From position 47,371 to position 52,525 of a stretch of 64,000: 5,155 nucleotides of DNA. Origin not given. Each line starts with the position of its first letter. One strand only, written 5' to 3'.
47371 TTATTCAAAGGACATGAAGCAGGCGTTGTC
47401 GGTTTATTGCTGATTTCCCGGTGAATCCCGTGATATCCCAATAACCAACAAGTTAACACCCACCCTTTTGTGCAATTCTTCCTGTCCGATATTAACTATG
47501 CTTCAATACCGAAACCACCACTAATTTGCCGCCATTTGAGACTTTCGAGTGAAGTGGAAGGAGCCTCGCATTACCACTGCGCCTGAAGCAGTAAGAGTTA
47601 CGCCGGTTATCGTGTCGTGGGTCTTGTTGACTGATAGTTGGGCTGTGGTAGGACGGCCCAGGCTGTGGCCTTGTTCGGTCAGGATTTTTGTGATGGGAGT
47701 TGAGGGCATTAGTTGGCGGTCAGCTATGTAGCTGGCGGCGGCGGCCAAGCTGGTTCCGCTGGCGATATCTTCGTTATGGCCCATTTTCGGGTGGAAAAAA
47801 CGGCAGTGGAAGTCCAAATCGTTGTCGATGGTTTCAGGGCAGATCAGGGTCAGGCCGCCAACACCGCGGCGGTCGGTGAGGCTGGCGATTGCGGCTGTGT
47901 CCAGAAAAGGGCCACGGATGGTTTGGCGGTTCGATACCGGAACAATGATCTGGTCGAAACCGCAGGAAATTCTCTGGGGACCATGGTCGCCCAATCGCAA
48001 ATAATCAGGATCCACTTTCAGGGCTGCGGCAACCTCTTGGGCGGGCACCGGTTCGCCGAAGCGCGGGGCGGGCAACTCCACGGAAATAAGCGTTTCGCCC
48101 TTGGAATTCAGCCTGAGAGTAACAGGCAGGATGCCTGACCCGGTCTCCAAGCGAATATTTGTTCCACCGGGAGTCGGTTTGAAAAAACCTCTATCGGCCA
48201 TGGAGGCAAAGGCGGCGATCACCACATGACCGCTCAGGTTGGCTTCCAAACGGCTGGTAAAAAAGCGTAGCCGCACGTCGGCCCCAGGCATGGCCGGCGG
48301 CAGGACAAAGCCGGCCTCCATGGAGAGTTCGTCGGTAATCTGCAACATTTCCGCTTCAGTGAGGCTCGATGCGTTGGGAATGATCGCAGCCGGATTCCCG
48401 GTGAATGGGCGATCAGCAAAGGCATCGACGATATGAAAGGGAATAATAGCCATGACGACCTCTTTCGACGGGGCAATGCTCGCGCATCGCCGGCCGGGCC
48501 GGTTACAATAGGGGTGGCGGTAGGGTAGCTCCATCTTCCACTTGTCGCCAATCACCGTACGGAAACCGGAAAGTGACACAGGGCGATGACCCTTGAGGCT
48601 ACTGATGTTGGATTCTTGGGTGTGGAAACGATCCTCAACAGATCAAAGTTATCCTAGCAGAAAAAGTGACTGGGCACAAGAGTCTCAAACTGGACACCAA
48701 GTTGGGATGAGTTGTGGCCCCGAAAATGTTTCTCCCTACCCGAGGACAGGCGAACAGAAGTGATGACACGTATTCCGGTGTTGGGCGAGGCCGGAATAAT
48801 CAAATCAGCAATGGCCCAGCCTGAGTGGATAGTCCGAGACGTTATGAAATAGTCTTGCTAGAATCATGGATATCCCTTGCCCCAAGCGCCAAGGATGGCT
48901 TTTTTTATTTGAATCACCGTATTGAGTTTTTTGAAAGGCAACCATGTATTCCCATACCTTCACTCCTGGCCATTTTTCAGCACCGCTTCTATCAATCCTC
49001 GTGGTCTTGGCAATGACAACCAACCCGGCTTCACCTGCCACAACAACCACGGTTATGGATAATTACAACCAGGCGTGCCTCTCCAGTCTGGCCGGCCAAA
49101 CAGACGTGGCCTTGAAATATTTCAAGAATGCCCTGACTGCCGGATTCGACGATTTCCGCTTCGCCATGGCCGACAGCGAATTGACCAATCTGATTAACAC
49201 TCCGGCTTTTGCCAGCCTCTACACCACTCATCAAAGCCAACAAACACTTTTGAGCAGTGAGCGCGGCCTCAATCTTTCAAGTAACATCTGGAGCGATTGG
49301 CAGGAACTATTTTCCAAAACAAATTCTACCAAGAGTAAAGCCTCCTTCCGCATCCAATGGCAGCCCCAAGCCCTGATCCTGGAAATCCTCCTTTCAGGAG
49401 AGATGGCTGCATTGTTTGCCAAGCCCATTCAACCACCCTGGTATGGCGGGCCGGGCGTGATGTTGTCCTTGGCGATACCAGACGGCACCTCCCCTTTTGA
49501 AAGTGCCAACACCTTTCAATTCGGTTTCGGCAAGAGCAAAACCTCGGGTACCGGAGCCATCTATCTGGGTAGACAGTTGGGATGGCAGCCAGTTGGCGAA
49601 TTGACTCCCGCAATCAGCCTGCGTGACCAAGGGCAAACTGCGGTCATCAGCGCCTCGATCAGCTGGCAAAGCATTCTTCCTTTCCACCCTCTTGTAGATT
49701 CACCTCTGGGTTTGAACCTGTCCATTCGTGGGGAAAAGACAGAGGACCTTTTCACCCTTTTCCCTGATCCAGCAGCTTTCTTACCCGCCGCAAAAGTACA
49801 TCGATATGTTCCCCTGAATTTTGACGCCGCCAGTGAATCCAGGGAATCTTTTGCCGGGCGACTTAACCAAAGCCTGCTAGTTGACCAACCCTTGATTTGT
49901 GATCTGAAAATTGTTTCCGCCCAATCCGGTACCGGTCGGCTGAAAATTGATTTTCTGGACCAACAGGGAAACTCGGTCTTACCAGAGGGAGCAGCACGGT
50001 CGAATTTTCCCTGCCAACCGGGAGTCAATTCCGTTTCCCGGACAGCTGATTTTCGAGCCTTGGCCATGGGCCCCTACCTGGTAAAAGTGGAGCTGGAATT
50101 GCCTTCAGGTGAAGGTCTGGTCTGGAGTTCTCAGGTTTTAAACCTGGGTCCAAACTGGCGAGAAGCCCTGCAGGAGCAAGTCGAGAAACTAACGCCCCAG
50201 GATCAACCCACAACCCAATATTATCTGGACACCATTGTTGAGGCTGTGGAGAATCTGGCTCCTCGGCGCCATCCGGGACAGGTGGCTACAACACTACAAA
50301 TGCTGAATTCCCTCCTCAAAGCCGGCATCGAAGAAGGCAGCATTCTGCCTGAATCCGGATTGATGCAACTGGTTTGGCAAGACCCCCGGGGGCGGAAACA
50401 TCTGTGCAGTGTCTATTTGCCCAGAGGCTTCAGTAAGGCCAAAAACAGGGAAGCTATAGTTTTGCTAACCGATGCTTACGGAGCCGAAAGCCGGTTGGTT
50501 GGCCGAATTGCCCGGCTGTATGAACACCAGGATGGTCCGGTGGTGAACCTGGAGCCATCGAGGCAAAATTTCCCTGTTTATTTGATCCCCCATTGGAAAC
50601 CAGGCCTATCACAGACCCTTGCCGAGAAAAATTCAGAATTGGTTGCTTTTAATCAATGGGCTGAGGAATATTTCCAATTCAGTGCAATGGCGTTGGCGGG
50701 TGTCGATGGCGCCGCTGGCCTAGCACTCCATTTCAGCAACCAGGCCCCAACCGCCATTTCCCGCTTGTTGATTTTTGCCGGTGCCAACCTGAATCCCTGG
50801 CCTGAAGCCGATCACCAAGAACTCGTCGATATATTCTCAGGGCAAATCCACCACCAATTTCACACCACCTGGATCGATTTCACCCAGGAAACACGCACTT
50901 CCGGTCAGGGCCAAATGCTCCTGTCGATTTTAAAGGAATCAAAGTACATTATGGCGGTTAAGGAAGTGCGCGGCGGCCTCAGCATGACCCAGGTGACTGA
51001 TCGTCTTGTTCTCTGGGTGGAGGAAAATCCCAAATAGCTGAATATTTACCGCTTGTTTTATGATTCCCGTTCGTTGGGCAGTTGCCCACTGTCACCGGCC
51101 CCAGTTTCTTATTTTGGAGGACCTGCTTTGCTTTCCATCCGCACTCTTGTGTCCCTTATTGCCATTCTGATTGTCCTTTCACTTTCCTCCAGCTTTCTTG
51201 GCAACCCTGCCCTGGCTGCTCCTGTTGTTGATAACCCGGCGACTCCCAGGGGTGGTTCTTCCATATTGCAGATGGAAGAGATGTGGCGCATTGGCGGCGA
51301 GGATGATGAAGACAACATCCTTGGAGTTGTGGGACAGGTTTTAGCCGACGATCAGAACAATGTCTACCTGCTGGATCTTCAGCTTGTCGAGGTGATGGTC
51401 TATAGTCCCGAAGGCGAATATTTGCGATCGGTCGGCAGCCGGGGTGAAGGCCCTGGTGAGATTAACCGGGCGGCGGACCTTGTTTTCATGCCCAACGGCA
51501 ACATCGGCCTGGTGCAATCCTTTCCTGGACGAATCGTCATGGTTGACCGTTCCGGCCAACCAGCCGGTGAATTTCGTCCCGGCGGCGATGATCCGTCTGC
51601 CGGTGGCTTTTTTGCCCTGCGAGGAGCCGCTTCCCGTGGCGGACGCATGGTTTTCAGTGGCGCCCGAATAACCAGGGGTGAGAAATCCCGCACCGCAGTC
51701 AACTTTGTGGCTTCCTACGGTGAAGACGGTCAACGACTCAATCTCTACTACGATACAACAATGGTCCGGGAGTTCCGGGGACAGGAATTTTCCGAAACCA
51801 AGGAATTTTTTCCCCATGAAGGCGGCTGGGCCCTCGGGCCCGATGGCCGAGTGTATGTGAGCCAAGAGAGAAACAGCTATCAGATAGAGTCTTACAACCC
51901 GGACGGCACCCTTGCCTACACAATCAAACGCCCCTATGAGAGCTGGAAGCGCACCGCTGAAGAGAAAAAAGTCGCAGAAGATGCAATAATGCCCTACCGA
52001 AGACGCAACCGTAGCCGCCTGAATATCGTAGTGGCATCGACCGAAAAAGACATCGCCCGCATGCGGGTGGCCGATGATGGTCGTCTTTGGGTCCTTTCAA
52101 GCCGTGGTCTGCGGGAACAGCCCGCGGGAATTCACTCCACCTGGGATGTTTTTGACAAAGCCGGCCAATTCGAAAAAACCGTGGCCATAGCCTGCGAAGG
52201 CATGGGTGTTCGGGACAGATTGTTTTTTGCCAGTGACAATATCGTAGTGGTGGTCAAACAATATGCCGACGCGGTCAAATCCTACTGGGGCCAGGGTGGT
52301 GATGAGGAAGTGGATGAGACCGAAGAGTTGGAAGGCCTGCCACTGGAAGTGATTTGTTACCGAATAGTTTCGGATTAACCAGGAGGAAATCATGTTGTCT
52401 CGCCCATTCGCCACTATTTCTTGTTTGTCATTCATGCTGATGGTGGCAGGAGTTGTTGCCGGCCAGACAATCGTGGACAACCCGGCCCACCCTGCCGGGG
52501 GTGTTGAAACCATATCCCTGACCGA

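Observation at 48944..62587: Beta-propeller / heteromeric RND operon lacking a TolC: candidate uncharacterised export system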

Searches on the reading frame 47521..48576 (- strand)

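Call 27: search_protein_families(library=pfam, proteins=[window:47521-48576:-], max_evalue=0.001)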
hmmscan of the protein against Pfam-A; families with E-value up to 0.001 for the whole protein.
window:47521-48576:- (351 aa): 2 families
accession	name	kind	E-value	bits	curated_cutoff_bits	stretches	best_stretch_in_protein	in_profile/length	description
PF02567.21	PhzC-PhzF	-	4e-42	145.1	27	1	50-338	1-281/281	Phenazine biosynthesis-like protein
PF05544.16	Pro_racemase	-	2.6e-05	23.9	27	1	86-164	54-132/325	Proline racemase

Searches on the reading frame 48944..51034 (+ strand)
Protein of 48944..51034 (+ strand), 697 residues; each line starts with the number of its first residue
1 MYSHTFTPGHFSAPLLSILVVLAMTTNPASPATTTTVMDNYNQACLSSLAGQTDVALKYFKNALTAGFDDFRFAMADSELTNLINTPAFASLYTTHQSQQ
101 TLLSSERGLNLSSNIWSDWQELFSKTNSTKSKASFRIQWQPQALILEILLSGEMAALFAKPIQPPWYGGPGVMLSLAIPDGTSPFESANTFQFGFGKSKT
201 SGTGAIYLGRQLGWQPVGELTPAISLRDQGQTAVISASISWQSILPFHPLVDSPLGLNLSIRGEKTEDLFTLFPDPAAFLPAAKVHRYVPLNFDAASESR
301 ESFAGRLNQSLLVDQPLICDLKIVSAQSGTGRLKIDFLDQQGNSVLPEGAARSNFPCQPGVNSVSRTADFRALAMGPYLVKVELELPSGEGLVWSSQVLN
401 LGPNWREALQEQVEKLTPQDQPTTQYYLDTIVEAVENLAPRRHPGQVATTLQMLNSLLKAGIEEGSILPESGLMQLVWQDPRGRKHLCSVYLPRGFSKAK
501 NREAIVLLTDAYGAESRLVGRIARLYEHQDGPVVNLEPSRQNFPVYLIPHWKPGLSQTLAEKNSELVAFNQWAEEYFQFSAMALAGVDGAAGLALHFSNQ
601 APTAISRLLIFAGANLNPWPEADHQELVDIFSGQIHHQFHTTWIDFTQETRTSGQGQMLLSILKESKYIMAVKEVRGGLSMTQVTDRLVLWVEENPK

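Call 5: search_protein_families(library=pfam, proteins=[window:48944-51034:+], max_evalue=0.01)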
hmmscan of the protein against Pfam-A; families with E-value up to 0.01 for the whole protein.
window:48944-51034:+ (697 aa): 0 families

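Call 21: search_protein_families(library=ncbifam, proteins=[window:48944-51034:+], max_evalue=0.01)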
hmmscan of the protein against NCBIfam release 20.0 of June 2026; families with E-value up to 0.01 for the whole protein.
window:48944-51034:+ (697 aa): 1 family
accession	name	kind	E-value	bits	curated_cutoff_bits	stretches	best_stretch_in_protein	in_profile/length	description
NF047558.1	TPR_END_plus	domain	4.8e-10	39.2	32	1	41-92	3-54/56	TPR end-of-group domain-containing protein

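Call 22: search_solved_structures(query=window:48944-51034:+, max_evalue=1)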
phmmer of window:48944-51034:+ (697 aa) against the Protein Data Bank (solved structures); distinct sequences matched with E-value up to 1: 4.
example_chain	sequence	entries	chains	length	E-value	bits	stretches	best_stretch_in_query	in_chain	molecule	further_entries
9is4_1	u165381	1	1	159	0.17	13.6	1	38-93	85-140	PDZ domain-containing protein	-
9iox_G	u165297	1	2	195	0.25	13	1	38-93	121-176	PDZ domain-containing protein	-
9imn_G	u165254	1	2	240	0.36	12.5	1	38-93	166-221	PDZ domain-containing protein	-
9iiu_G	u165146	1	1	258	0.41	12.3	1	38-93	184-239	PDZ domain-containing protein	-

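Call 31: search_solved_structures(query=A3, max_evalue=1)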
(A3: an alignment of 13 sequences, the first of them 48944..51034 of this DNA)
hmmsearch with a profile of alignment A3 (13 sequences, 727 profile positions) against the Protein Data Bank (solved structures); distinct sequences matched with E-value up to 1: 57.
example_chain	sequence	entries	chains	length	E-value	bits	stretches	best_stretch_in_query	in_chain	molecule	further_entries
9qhb_A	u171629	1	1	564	3.3e-24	88.2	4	43-113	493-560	Engineered tetratricopeptide repeat protein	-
8bu0_A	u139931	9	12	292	5e-17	64.5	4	43-112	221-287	Consensus tetratricopeptide repeat protein | Crystal structure of an 8-repeat consensus TPR superhelix with Zinc. | Monomer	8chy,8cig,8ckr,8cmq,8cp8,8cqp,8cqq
9qhc_A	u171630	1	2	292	7.5e-14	54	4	42-95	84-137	Engineered tetratricopeptide repeat protein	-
2fo7_A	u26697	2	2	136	3.3e-09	38.6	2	43-95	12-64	SYNTHETIC CONSENSUS TPR PROTEIN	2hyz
8ch0_A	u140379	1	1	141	3.5e-09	38.5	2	43-95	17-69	Consensus tetratricopeptide repeat protein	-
2wqh_A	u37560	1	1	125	1.1e-07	33.6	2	40-94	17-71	CTPR3Y3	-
5fzr_A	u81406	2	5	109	2.1e-07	32.7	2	33-94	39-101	DESIGNED TPR PROTEIN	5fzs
9is4_1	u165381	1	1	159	2.9e-07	32.2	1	59-123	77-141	PDZ domain-containing protein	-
9iox_G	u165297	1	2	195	4.6e-07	31.5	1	59-123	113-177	PDZ domain-containing protein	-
1na0_A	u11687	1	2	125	5.4e-07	31.3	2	40-94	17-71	designed protein CTPR3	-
5fzq_A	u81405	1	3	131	5.7e-07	31.2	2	33-94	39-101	DESIGNED TPR PROTEIN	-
9imn_G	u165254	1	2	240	6.9e-07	30.9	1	59-123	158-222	PDZ domain-containing protein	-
1w3b_A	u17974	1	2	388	7.8e-07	30.8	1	33-94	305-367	UDP-N-ACETYLGLUCOSAMINE--PEPTIDE N-ACETYLGLUCOSAMINYLTRANSFERASE 110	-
9iiu_G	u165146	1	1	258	7.9e-07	30.8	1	60-123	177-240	PDZ domain-containing protein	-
6eou_A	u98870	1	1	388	8.8e-07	30.6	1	34-94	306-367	UDP-N-acetylglucosamine--peptide N-acetylglucosaminyltransferase 110 kDa subunit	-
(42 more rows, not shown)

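Call 39: predict_structure(alignment_id=A3)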
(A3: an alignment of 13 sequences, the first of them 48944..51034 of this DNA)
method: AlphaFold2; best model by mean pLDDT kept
length: 697 residues; sequences in the alignment: 13
mean_pLDDT: 86.9   pTM: 0.80
mean pLDDT of the five models: 86.9, 86.1, 85.5, 85.2, 85.0
residues with pLDDT >= 90: 424; 70-90: 204; 50-70: 32; < 50: 37
segments of 3 or more residues with pLDDT < 50: 1-17, 19-33
pLDDT, mean of each block of 10 residues (from residue 1): 30 43 36 67 96 96 90 92 95 94 95 96 74 94 95 85 78 93 91 88 88 85 90 94 91 95 82 91 93 93 92 89 95 93 87 94 88 88 95 93 94 96 96 90 90 95 93 93 91 88 91 85 78 56 90 70 93 91 92 92 92 91 90 74 91 90 89 89 90 73
secondary structure, 60 per line:
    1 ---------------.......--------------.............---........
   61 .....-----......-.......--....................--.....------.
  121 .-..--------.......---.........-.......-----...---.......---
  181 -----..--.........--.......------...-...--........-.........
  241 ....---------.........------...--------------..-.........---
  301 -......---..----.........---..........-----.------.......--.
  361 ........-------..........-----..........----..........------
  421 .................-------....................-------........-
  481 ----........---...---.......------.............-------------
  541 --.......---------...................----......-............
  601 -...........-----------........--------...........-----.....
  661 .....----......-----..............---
elements in order (helices of 4 or more, strands of 3 or more residues): H16-22 H37-49 H53-65 H71-76 H78-84 H87-106 E109-113 E133-139 E143-151 H153-159 E171-177 E190-198 E201-207 E214-216 E223-227 E232-240 H241-244 E254-262 E269-271 E289-294 E302-307 E317-325 E329-338 E351-357 E360-368 E376-385 E391-400 H405-414 H421-437 H445-464 E472-479 E485-492 E502-508 H515-527 E543-549 H559-577 E582-587 H589-600 E605-612 H624-631 E640-646 H647-650 H656-665 E670-675 H681-694

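Call 42: fold_search(model_id=the predicted structure, library=pdb)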
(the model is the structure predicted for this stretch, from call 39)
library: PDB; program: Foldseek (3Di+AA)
matches with E <= 10: 1914; with E <= 0.001: 681
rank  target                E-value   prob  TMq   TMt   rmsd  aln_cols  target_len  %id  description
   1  5uzw_D                6.7e-11  1.00  0.23  0.23  25.2       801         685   10  PCY1 G696Insertion Variant in Complex with Follower Peptide and the Covalent Inhibitor ZPP (released 2017-05-31)
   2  5o3w_D                8.3e-11  1.00  0.23  0.23  25.0       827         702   10  Structural characterization of the fast and promiscuous macrocyclase from plant - PCY1-S562A bound to Presegetalin A1 (released 2018-02-07)
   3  4ax4                  1.2e-10  1.00  0.26  0.26  22.6       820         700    9  PROLYL OLIGOPEPTIDASE FROM PORCINE BRAIN, H680A MUTANT (released 2012-09-26)
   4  5uw3_A                1.6e-10  1.00  0.24  0.24  25.3       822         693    9  PCY1 in Complex with Follower Peptide (released 2017-05-31)
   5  5uw3_D                1.9e-10  1.00  0.24  0.24  25.5       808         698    9  PCY1 in Complex with Follower Peptide (released 2017-05-31)
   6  2bkl_B                2.1e-10  1.00  0.24  0.24  18.9       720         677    9  Structural and Mechanistic Analysis of Two Prolyl Endopeptidases: Role of Inter-Domain Dynamics in Catalysis and Speci (released 2005-03-09)
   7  5uzw_C                2.1e-10  1.00  0.24  0.24  25.0       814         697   10  PCY1 G696Insertion Variant in Complex with Follower Peptide and the Covalent Inhibitor ZPP (released 2017-05-31)
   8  5o3u_A                2.8e-10  1.00  0.24  0.24  25.1       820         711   10  Structural characterization of the fast and promiscuous macrocyclase from plant - PCY1-S562A bound to Presegetalin F1 (released 2018-02-07)
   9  5uw5_A                3.2e-10  1.00  0.23  0.23  25.0       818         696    8  PCY1 H695A Variant in Complex with Follower Peptide (released 2017-05-31)
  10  5o3u_D                3.5e-10  1.00  0.24  0.24  24.5       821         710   10  Structural characterization of the fast and promiscuous macrocyclase from plant - PCY1-S562A bound to Presegetalin F1 (released 2018-02-07)
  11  5o3w_C                3.7e-10  1.00  0.23  0.23  24.9       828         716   10  Structural characterization of the fast and promiscuous macrocyclase from plant - PCY1-S562A bound to Presegetalin A1 (released 2018-02-07)
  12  5o3u_B                3.9e-10  1.00  0.24  0.24  24.9       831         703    9  Structural characterization of the fast and promiscuous macrocyclase from plant - PCY1-S562A bound to Presegetalin F1 (released 2018-02-07)
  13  7zb2_DDD              4.4e-10  1.00  0.25  0.25  24.2       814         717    9  apo macrocyclase OphP (released 2022-07-06)
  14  3iuq                  5.1e-10  1.00  0.24  0.25  24.5       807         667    9  apPEP_D622N+PP closed state (released 2010-05-05)
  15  5uzw_B                5.4e-10  1.00  0.24  0.24  24.9       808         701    9  PCY1 G696Insertion Variant in Complex with Follower Peptide and the Covalent Inhibitor ZPP (released 2017-05-31)
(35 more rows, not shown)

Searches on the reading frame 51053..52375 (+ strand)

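Call 5: search_protein_families(library=pfam, proteins=[window:51053-52375:+], max_evalue=0.01)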
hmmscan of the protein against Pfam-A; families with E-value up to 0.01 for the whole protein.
window:51053-52375:+ (441 aa): 1 family
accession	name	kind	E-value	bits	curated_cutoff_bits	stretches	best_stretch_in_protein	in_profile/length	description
PF17170.10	DUF5128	-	2.3e-05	24.2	22.9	1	85-166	38-119/321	6-bladed beta-propeller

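Call 21: search_protein_families(library=ncbifam, proteins=[window:51053-52375:+], max_evalue=0.01)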
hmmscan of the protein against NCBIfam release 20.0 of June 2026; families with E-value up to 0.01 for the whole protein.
window:51053-52375:+ (441 aa): 1 family
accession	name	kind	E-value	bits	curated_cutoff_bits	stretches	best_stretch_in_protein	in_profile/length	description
NF035926.1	scyF_NHL_VPEP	equivalog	1.4e-09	37.6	350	1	81-179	143-241/376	scytonemin biosynthesis PEP-CTERM protein ScyF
